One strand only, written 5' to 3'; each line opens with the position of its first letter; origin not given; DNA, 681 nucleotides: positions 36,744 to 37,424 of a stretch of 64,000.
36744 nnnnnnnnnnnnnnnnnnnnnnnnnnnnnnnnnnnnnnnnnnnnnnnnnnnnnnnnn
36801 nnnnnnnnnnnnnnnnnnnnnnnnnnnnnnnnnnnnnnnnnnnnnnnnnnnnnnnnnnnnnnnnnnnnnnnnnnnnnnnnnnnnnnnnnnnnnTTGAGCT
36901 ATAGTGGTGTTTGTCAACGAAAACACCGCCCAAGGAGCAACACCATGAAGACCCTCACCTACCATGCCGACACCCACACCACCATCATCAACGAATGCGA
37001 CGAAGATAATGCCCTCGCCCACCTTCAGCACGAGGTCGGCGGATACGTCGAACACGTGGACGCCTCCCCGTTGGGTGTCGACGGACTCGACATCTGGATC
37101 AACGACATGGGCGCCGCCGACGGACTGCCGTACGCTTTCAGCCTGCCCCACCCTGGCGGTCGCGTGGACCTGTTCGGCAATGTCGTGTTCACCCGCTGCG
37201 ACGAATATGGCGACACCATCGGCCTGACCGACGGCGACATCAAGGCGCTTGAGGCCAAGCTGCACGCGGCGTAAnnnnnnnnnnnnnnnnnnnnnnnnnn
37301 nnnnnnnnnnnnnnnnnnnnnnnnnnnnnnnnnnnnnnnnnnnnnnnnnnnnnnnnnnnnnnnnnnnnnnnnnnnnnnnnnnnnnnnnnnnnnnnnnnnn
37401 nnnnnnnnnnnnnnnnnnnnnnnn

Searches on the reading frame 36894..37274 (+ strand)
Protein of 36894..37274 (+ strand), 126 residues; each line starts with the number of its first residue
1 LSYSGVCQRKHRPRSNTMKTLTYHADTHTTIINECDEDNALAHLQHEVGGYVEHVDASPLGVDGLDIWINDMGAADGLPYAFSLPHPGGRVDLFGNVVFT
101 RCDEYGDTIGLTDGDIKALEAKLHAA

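Call 3: search_protein_families(library=pfam, proteins=[window:36894-37274:+], max_evalue=0.01)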
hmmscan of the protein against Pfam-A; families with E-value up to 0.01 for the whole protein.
window:36894-37274:+ (126 aa): 1 family
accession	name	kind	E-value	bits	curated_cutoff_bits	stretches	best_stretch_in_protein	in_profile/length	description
PF12957.13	DUF3846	-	2e-13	50.9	27.5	1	26-123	7-102/103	Domain of unknown function (DUF3846)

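Call 7: search_protein_families(library=padloc, proteins=[window:36894-37274:+], max_evalue=0.01)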
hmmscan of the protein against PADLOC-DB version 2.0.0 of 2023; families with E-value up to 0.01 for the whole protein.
window:36894-37274:+ (126 aa): 0 families

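Call 8: search_protein_families(library=ncbifam, proteins=[window:36894-37274:+], max_evalue=0.01)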
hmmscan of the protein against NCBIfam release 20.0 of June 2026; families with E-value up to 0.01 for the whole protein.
window:36894-37274:+ (126 aa): 0 families
